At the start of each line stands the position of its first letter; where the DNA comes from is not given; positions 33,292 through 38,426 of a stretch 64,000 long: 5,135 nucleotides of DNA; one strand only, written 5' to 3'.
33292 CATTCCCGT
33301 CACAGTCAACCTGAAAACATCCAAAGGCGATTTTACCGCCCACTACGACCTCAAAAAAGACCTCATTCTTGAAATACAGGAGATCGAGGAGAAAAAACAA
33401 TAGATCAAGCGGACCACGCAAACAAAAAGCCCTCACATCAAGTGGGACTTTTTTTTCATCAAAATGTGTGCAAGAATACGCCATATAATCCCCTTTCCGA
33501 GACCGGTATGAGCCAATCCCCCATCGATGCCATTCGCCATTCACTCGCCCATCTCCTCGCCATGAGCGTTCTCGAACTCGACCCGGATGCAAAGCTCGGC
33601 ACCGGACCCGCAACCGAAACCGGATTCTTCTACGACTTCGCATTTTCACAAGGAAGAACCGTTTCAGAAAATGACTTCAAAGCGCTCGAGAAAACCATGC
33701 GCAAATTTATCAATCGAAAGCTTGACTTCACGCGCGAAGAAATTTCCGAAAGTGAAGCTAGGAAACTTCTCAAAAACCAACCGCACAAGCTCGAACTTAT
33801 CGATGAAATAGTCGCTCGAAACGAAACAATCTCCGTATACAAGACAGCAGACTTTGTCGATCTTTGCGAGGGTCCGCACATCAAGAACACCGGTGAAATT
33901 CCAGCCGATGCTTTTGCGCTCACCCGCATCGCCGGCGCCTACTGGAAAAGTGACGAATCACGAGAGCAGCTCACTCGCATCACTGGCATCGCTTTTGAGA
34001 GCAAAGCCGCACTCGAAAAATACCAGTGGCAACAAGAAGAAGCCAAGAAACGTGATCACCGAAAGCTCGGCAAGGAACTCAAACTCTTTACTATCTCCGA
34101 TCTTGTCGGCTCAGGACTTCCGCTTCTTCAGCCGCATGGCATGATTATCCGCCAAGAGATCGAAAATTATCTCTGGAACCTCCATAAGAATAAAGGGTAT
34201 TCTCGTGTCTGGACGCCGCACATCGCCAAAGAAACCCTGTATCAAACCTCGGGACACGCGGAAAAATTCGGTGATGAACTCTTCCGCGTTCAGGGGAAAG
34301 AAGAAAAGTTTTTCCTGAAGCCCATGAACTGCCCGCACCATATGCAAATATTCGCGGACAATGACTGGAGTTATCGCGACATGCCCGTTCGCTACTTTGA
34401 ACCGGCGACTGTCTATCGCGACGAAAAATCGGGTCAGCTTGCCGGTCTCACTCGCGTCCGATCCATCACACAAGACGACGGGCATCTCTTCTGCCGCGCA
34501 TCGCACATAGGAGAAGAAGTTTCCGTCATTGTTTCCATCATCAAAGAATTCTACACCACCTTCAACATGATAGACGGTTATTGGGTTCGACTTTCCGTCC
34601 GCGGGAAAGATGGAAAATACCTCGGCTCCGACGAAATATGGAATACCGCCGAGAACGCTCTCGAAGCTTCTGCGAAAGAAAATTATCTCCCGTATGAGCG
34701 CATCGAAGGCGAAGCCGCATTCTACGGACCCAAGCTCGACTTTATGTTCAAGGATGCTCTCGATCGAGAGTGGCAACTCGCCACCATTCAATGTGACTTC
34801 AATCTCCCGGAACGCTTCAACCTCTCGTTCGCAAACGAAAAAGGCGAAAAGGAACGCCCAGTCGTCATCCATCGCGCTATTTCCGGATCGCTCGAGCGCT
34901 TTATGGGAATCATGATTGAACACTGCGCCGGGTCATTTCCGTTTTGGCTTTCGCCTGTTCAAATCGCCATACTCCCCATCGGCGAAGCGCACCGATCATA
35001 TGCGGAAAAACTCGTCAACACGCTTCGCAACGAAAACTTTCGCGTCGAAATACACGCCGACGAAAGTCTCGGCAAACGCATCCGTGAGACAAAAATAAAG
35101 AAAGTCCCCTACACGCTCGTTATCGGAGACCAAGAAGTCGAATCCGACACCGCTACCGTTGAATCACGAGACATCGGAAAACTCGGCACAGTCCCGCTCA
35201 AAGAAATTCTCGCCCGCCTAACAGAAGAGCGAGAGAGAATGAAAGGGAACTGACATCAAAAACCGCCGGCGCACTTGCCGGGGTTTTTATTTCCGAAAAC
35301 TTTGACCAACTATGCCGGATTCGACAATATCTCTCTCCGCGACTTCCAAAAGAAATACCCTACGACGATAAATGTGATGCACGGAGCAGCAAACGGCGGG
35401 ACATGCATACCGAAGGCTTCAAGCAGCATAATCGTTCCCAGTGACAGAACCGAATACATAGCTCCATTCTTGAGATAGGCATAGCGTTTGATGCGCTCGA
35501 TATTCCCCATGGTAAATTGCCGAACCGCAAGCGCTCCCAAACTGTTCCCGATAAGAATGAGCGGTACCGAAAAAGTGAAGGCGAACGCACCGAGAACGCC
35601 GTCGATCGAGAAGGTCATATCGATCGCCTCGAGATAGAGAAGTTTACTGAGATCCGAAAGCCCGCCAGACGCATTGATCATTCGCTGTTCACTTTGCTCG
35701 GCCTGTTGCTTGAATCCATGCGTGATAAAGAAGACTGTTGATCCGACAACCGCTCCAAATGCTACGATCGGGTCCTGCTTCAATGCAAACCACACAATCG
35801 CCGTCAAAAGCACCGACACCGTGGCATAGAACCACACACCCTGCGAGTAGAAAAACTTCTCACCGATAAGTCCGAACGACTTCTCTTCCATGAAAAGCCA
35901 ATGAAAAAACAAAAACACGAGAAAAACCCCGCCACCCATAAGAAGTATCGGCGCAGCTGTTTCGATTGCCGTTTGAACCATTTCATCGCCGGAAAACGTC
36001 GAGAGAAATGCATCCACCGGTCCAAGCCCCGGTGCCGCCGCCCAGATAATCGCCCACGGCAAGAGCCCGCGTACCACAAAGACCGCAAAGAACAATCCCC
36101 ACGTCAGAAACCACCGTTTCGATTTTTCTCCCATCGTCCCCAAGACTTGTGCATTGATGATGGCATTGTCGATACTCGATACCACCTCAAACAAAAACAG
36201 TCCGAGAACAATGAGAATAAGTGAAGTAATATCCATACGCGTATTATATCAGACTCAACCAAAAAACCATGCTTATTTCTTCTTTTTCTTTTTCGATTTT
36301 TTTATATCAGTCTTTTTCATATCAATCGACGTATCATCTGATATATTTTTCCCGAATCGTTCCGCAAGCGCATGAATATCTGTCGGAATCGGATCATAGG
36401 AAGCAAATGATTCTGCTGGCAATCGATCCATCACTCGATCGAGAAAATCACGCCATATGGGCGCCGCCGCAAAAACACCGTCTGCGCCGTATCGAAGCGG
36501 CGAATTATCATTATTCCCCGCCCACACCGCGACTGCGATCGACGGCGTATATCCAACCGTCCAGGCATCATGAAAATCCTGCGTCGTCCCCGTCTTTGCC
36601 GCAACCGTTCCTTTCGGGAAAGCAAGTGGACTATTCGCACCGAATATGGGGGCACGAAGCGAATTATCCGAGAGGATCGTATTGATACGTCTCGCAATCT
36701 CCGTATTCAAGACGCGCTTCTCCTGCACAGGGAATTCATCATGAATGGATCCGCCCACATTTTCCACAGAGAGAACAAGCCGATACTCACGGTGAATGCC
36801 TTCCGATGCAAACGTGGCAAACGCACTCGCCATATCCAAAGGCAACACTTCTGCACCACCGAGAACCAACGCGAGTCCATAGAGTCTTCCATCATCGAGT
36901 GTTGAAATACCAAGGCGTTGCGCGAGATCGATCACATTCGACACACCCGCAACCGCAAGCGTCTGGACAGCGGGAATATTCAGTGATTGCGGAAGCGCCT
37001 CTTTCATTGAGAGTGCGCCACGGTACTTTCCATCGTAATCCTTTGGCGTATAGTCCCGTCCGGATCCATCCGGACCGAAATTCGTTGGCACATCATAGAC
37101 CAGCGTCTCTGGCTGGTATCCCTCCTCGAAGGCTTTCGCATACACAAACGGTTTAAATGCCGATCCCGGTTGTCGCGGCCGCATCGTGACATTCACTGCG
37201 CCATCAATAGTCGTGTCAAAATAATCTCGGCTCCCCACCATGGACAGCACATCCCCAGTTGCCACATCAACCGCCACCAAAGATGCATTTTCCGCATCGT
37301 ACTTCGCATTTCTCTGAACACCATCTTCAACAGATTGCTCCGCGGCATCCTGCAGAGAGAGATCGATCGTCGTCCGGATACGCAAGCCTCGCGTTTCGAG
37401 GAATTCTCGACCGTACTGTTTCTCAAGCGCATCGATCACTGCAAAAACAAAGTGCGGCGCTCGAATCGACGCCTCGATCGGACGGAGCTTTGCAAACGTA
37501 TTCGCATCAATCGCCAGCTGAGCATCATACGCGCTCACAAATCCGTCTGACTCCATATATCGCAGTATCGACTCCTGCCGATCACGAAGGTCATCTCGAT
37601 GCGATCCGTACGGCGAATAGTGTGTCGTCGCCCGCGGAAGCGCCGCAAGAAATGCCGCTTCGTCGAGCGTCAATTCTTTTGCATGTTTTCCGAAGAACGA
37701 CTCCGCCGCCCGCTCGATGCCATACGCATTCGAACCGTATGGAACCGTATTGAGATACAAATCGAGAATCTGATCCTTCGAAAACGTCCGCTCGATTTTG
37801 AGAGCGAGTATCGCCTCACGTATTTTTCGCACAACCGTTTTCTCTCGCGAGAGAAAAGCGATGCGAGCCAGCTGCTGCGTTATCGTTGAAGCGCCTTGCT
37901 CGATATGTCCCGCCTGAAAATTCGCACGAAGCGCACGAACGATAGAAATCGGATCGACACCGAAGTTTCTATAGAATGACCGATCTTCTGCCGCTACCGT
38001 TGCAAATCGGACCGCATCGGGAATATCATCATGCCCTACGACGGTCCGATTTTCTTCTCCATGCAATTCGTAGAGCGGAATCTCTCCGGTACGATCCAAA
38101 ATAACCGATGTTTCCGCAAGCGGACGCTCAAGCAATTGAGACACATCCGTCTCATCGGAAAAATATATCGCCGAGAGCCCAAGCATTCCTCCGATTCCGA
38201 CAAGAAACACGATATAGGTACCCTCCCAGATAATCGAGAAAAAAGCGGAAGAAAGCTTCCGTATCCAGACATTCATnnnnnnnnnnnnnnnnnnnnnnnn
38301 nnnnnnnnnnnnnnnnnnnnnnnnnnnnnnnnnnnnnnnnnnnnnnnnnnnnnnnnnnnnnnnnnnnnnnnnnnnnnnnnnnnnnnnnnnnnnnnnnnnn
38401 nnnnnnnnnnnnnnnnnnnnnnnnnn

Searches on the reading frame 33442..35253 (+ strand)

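Call 61: search_protein_families(library=pfam, proteins=[window:33442-35253:+], max_evalue=0.01)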
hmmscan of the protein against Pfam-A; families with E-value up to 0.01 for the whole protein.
window:33442-35253:+ (603 aa): 3 families
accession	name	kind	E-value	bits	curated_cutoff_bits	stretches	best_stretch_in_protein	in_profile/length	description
PF00587.30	tRNA-synt_2b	-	8.9e-42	143.6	29.3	1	283-494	3-178/179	tRNA synthetase class II core domain (G, H, P, S and T)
PF03129.25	HGTP_anticodon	-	4.3e-21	75.3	21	1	507-595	1-93/94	Anticodon binding domain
PF07973.19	tRNA_SAD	-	1.7e-10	41.1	24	1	130-180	1-43/44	Threonyl and Alanyl tRNA synthetase second additional domain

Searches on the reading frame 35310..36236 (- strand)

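Call 9: search_protein_families(library=pfam, proteins=[window:35310-36236:-], max_evalue=1)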
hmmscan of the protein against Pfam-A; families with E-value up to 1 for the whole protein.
window:35310-36236:- (308 aa): 2 families
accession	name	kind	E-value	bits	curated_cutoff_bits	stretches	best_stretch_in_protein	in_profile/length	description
PF04332.21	DUF475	-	1.3e-40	140.5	27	1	22-299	1-286/293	Protein of unknown function (DUF475)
PF03741.22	TerC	-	3.5e-17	63.2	27.8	2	142-273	46-177/178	Integral membrane protein TerC family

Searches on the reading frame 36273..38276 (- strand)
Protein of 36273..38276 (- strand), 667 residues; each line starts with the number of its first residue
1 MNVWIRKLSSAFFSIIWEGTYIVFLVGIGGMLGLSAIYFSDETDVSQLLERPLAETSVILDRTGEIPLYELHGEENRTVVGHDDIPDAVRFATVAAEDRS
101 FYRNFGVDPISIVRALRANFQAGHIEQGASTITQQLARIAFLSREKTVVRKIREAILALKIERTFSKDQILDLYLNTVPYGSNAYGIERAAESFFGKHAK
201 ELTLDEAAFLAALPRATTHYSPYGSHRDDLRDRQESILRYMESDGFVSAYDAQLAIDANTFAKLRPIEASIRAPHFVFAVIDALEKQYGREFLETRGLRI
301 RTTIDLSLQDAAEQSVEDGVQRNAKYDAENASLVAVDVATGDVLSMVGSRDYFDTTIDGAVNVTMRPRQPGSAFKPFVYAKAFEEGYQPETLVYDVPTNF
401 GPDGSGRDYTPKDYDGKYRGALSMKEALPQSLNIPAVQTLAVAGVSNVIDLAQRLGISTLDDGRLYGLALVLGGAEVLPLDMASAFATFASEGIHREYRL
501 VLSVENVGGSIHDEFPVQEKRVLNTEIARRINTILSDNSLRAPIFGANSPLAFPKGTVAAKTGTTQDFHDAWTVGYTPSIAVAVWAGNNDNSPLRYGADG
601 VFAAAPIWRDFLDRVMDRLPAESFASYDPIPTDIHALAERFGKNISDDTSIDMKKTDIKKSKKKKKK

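Call 9: search_protein_families(library=pfam, proteins=[window:36273-38276:-], max_evalue=1)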
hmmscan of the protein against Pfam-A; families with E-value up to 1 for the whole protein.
window:36273-38276:- (667 aa): 3 families
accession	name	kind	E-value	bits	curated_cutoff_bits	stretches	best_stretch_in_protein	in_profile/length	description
PF00912.28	Transgly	-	2.7e-60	203.3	27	1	68-241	5-177/178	Transglycosylase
PF00905.27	Transpeptidase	-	6.5e-27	94.9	22.1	1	332-612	2-298/299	Penicillin binding protein transpeptidase domain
PF09339.16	HTH_IclR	-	0.2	11.9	22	0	194-219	11-36/52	IclR helix-turn-helix domain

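Call 11: find_encoding_contigs(protein=window:36273-38276:-, flank=10000, max_places=6)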
Protein window:36273-38276:- (667 aa): no gene with exactly this product is on record in the collection.
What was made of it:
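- Tried and rejected: An exact-protein look-up of the window PBP1A found nothing on record (call 11).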
